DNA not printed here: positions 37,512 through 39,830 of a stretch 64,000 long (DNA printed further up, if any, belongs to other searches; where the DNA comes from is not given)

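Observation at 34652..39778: Run of three signal-peptide-less metal hydrolases (thermolysin-like, MBL-fold, M6/InhA-like) directly downstream of the STAND gene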

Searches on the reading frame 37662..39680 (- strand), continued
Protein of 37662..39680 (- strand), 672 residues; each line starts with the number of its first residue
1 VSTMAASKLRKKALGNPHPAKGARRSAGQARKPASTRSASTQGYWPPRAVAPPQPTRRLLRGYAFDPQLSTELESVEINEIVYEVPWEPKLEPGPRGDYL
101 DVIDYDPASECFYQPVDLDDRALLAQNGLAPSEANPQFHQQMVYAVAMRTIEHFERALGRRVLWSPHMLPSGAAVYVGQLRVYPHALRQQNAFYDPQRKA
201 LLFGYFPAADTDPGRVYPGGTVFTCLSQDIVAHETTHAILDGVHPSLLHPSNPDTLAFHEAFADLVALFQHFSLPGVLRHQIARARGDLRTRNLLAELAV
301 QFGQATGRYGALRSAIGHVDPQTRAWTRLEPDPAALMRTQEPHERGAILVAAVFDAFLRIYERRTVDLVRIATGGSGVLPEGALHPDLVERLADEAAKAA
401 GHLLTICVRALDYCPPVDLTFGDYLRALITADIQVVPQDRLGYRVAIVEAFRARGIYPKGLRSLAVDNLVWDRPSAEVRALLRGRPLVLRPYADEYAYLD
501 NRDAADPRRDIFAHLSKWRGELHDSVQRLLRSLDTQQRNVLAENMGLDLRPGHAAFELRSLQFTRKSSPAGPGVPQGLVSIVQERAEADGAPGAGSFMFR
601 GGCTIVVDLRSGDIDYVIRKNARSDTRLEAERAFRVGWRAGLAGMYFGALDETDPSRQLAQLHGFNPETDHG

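Call 85: get_annotated_region(hit=H2, flank=9000)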
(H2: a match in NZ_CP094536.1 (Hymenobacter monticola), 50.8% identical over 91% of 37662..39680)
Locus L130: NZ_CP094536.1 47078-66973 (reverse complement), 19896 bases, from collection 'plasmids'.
description: Hymenobacter monticola strain KACC 22596 plasmid unnamed2, complete sequence
organism: Hymenobacter monticola (NCBI taxid 1705399)
taxonomy: Bacteria; Bacteroidota; Cytophagia; Cytophagales; Hymenobacteraceae; Hymenobacter; Hymenobacter monticola
host: -; source: Single cell,a pond on the Huanglong mountain; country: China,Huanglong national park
typing (MOB-suite, as given by PLSDB): mobilizable; relaxase MOBB
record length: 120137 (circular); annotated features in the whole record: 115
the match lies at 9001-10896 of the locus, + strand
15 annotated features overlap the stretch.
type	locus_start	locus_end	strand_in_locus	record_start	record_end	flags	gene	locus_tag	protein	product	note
CDS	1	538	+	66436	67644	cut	-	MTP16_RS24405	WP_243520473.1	DUF2231 domain-containing protein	-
CDS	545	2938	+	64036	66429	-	-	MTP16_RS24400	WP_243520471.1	multicopper oxidase domain-containing protein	-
CDS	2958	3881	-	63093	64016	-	-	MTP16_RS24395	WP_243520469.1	hypothetical protein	-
CDS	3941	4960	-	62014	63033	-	-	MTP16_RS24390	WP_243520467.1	hypothetical protein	-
CDS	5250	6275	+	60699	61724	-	-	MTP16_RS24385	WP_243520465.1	tyrosine-type recombinase/integrase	GO:0015074 - DNA integration [Evidence IEA]; GO:0006310 - DNA recombination [Evidence IEA]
CDS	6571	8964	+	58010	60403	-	-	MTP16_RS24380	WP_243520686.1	AAA family ATPase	GO:0006302 - double-strand break repair [Evidence IEA]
CDS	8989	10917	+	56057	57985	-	-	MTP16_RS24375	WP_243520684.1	hypothetical protein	-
CDS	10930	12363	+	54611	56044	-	-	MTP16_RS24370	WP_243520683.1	hypothetical protein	-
CDS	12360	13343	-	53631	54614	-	-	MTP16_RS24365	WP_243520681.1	Mov34/MPN/PAD-1 family protein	-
CDS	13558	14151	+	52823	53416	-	-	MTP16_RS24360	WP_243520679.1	recombinase family protein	GO:0006310 - DNA recombination [Evidence IEA]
CDS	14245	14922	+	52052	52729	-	-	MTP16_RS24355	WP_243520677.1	response regulator transcription factor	GO:0000160 - phosphorelay signal transduction system [Evidence IEA]; GO:0006355 - regulation of DNA-templated ...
CDS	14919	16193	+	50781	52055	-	-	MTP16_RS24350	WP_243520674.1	HAMP domain-containing sensor histidine kinase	GO:0007165 - signal transduction [Evidence IEA]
CDS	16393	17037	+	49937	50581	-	-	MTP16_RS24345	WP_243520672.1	phosphatase PAP2 family protein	-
CDS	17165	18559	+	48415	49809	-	-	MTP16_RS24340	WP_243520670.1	DUF5982 domain-containing protein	-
CDS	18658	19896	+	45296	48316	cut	-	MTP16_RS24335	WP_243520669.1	Tn3 family transposase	-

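Call 86: get_annotated_region(hit=H6, flank=9000)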
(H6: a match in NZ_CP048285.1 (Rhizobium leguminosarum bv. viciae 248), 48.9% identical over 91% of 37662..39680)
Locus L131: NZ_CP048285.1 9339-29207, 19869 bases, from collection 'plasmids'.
description: Rhizobium leguminosarum bv. viciae 248 plasmid pRle248a, complete sequence
organism: Rhizobium leguminosarum bv. viciae 248 (NCBI taxid 936136)
taxonomy: Bacteria; Pseudomonadota; Alphaproteobacteria; Hyphomicrobiales; Rhizobiaceae; Rhizobium; Rhizobium leguminosarum; Rhizobium leguminosarum bv. viciae 248
host: -; source: Fava bean,whole organism,nodules; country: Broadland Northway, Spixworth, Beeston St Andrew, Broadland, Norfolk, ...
typing (MOB-suite, as given by PLSDB): conjugative; replicon rep_cluster_471; relaxase MOBQ; mating-pair formation MPF_T
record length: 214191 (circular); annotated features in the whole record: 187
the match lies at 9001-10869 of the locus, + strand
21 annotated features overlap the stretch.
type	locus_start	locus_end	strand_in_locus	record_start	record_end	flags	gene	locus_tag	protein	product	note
CDS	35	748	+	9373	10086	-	-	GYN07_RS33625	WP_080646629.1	DarT ssDNA thymidine ADP-ribosyltransferase family protein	-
CDS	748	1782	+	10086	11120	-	-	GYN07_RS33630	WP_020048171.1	macro domain-containing protein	-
CDS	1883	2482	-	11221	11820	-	-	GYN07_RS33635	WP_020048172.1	hypothetical protein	-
CDS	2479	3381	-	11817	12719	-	-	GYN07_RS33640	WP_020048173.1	ImmA/IrrE family metallo-endopeptidase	-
CDS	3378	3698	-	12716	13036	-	-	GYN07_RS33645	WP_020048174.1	helix-turn-helix transcriptional regulator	-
CDS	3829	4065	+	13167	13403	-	-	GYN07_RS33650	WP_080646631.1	DUF2188 domain-containing protein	-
CDS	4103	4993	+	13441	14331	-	-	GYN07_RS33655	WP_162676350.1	AAA family ATPase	-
CDS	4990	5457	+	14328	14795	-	-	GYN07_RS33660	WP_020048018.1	hypothetical protein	-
CDS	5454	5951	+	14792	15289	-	-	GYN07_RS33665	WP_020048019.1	hypothetical protein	-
CDS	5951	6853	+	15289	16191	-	-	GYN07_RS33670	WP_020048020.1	CBASS oligonucleotide cyclase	-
CDS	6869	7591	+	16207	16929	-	-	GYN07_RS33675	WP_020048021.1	DUF6602 domain-containing protein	-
CDS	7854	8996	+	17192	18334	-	-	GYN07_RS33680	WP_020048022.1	patatin-like phospholipase family protein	-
CDS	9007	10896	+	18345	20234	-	-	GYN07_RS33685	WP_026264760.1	hypothetical protein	-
CDS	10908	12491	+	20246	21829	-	-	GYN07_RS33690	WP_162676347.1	MBL fold metallo-hydrolase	-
CDS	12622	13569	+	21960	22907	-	-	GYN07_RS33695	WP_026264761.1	DUF1837 domain-containing protein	-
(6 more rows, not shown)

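Call 87: get_annotated_region(hit=H10, flank=9000)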
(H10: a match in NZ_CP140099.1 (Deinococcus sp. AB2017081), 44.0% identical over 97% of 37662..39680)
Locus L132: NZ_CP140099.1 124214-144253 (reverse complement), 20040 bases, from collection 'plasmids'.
description: Deinococcus sp. AB2017081 plasmid unnamed1, complete sequence
organism: Deinococcus sp. AB2017081 (NCBI taxid 3093660)
taxonomy: Bacteria; Deinococcota; Deinococci; Deinococcales; Deinococcaceae; Deinococcus; Deinococcus sp. AB2017081
host: -; source: pure culture,soil near an iron factory; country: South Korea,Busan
typing (MOB-suite, as given by PLSDB): non-mobilizable
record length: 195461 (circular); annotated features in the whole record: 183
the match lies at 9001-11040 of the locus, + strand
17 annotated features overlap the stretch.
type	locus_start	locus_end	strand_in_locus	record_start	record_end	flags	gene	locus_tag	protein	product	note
CDS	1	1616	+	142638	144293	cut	-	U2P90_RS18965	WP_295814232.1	hypothetical protein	-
CDS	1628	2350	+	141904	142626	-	-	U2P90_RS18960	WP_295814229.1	plastocyanin/azurin family copper-binding protein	-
CDS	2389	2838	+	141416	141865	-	-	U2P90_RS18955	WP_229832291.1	CHRD domain-containing protein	-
CDS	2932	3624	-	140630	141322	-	-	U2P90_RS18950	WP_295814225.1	anti-sigma factor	-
CDS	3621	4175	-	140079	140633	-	-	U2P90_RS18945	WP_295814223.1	sigma-70 family RNA polymerase sigma factor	GO:0006352 - DNA-templated transcription initiation [Evidence IEA]; GO:0006355 - regulation of DNA-templated ...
CDS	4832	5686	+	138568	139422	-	-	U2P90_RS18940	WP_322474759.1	DUF4238 domain-containing protein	-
CDS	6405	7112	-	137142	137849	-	-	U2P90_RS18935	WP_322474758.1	hypothetical protein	-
CDS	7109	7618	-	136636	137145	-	-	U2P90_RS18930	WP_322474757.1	hypothetical protein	-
CDS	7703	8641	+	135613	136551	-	-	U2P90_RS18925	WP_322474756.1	tyrosine-type recombinase/integrase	GO:0015074 - DNA integration [Evidence IEA]; GO:0006310 - DNA recombination [Evidence IEA]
CDS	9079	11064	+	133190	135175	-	-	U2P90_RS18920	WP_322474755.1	hypothetical protein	-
CDS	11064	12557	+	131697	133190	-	-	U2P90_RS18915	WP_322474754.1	MBL fold metallo-hydrolase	-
CDS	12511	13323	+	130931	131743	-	-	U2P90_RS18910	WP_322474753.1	hypothetical protein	-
CDS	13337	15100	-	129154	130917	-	-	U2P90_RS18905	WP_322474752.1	patatin-like phospholipase family protein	GO:0006629 - lipid metabolic process [Evidence IEA]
CDS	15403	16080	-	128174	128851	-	-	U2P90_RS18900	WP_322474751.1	hypothetical protein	-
CDS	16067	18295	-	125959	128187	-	-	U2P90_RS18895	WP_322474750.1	ThiF family adenylyltransferase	-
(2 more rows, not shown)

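Call 88: get_annotated_region(hit=H4, flank=9000)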
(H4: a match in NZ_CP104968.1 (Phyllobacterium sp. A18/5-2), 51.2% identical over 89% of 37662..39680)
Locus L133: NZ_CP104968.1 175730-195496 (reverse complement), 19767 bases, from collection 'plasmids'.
description: Phyllobacterium sp. A18/5-2 plasmid p_unnamed2, complete sequence
organism: Phyllobacterium sp. A18/5-2 (NCBI taxid 2978392)
taxonomy: Bacteria; Pseudomonadota; Alphaproteobacteria; Hyphomicrobiales; Phyllobacteriaceae; Phyllobacterium; Phyllobacterium sp. A18/5-2
host: -; source: Vicia costata,cell culture,root nodule; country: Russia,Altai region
typing (MOB-suite, as given by PLSDB): non-mobilizable
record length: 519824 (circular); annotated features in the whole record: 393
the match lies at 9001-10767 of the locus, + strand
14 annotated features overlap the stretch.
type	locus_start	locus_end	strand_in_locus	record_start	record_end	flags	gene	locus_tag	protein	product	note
CDS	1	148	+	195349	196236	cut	-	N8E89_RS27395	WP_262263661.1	hypothetical protein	-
CDS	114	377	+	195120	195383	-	-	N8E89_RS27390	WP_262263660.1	hypothetical protein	-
CDS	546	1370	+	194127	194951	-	-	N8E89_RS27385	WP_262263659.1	DUF2189 domain-containing protein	-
CDS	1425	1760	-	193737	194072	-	-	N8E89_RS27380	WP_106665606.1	cytochrome C oxidase subunit IV family protein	-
CDS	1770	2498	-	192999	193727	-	-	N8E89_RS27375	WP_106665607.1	heme-copper oxidase subunit III family protein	-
CDS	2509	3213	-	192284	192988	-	-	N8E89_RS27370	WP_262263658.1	cytochrome c oxidase subunit 3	-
CDS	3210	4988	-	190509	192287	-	ctaD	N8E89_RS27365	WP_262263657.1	cytochrome c oxidase subunit I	-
CDS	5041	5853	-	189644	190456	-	-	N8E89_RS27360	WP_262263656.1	cytochrome c oxidase subunit II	-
CDS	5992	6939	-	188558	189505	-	-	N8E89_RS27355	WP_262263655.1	LysR family transcriptional regulator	-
CDS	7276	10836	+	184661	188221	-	-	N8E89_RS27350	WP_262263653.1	S8 family serine peptidase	GO:0006508 - proteolysis [Evidence IEA]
CDS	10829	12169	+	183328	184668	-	-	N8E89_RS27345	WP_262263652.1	hypothetical protein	-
CDS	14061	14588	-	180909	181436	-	-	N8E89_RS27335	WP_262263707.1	FecR family protein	-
CDS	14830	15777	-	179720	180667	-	-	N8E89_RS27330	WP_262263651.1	LysR family transcriptional regulator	-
CDS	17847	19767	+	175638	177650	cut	tkt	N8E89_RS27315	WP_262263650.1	transketolase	GO:0006098 - pentose-phosphate shunt [Evidence IEA]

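Call 89: search_solved_structures(query=A1, max_evalue=1, show_alignments=2)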
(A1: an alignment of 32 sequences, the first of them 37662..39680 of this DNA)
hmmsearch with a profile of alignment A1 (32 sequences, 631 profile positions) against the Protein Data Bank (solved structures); distinct sequences matched with E-value up to 1: 4.
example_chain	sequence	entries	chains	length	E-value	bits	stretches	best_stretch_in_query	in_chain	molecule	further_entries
6yar_C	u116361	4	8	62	0.19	13.3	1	228-266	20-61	Bacterial cellulose secretion regulator BcsR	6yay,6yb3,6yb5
6ybb_C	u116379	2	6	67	0.21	13.1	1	228-266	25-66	Bacterial cellulose secretion regulator BcsR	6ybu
9fnn_R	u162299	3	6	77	0.28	12.7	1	228-266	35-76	Protein YhjR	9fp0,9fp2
1adn_A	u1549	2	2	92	0.53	11.8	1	150-184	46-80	N-ADA 10 | ADA REGULATORY PROTEIN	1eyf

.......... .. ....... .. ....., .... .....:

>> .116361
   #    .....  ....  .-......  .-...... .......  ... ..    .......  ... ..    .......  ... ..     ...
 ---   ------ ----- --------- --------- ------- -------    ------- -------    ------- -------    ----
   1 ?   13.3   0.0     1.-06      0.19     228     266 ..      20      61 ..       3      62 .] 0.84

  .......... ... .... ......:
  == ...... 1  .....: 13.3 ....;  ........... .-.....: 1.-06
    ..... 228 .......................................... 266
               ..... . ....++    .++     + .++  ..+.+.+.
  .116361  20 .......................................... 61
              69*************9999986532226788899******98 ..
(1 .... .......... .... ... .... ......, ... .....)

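Call 90: search_protein_families(library=pfam, alignment_id=A1, max_evalue=0.01)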
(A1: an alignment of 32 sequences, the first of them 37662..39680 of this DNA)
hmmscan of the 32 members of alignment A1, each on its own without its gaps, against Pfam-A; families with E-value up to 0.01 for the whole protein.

A. member 1, window:37662-39680:- (672 aa): 1 family
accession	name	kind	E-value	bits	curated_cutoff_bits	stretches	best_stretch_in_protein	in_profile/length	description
PF19956.5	EAD2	-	0.0068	17.1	23.8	1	274-330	23-77/81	Effector-associated domain 2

B. families by the number of members that match (of 32 scanned): 1 family
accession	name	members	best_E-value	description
PF19956.5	EAD2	4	0.0037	Effector-associated domain 2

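Call 115: search_protein_families(library=phrogs, proteins=[window:37662-39680:-], max_evalue=0.001)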
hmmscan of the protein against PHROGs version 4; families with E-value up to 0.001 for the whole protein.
window:37662-39680:- (672 aa): 0 families

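Call 116: search_protein_representatives(protein=window:37662-39680:-)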
Query: 672 residues. Proteins with E-value up to 0.001 (for the whole library): 4238; up to 1e-10: 2809; up to 1e-30: 1212. The best 150 are listed.
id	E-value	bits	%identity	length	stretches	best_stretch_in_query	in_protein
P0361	0.0e+00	1137.8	53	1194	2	55-664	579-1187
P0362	0.0e+00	1037.6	49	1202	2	40-665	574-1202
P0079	1.5e-235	800.0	51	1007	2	25-401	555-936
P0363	1.9e-233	793.1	48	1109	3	54-475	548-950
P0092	7.1e-219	744.9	56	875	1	47-672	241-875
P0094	2.0e-217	740.1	53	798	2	51-621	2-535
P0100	1.1e-209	714.6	48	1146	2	48-641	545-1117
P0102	4.8e-209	712.4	48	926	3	175-662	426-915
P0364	5.3e-202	689.2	47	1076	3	54-496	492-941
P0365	6.5e-192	655.8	51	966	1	23-659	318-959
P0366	2.7e-189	647.2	52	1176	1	13-663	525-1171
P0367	3.1e-189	647.0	54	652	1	30-658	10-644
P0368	2.0e-188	644.3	53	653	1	43-646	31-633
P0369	7.2e-188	642.4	52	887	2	176-475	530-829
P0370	5.5e-187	639.5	52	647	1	28-656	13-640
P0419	1.1e-162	559.2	48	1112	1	25-663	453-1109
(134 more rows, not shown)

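Call 120: search_protein_families(library=pfam, alignment_id=A4, max_evalue=0.0001)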
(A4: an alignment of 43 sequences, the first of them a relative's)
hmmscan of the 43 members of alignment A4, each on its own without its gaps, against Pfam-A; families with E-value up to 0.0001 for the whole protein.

A. member 1, P0079 (1007 aa): 0 families

B. families by the number of members that match (of 43 scanned): 7 families
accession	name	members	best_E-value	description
PF00082.27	Peptidase_S8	26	5.7e-33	Subtilase family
PF20703.3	nSTAND1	1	1.6e-39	Novel STAND NTPase 1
PF03009.23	GDPD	1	3.9e-10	Glycerophosphoryl diester phosphodiesterase family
PF20308.4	TPR-S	1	8.4e-08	Tetratricopeptide Repeats-Sensor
PF13191.12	AAA_16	1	2.9e-07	AAA ATPase domain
PF01510.30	Amidase_2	1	5.3e-07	N-acetylmuramoyl-L-alanine amidase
PF24096.1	DUF7379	1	6e-05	Domain of unknown function (DUF7379)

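Call 122: find_encoding_contigs(protein=P0419, flank=6000, max_places=2)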
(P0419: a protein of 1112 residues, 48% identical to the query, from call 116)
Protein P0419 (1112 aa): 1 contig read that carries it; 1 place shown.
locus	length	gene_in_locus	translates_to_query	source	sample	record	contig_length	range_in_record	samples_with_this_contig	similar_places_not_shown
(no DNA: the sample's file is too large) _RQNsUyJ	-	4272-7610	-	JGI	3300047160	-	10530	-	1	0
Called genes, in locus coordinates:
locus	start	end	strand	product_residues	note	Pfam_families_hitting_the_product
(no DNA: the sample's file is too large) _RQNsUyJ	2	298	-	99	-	?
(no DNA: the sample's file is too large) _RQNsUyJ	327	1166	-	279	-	-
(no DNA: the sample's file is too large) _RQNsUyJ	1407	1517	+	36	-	-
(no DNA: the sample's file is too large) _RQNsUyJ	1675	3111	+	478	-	PF00149:Metallophos (faint)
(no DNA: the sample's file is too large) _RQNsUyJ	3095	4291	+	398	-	-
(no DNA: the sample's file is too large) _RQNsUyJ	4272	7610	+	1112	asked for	PF13191:AAA_16 (weak), PF20703:nSTAND1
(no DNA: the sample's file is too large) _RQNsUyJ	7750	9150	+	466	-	PF00753:Lactamase_B (weak)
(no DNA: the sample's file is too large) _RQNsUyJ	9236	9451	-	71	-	-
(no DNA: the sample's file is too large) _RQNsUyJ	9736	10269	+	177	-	PF22599:SecDF_P1_head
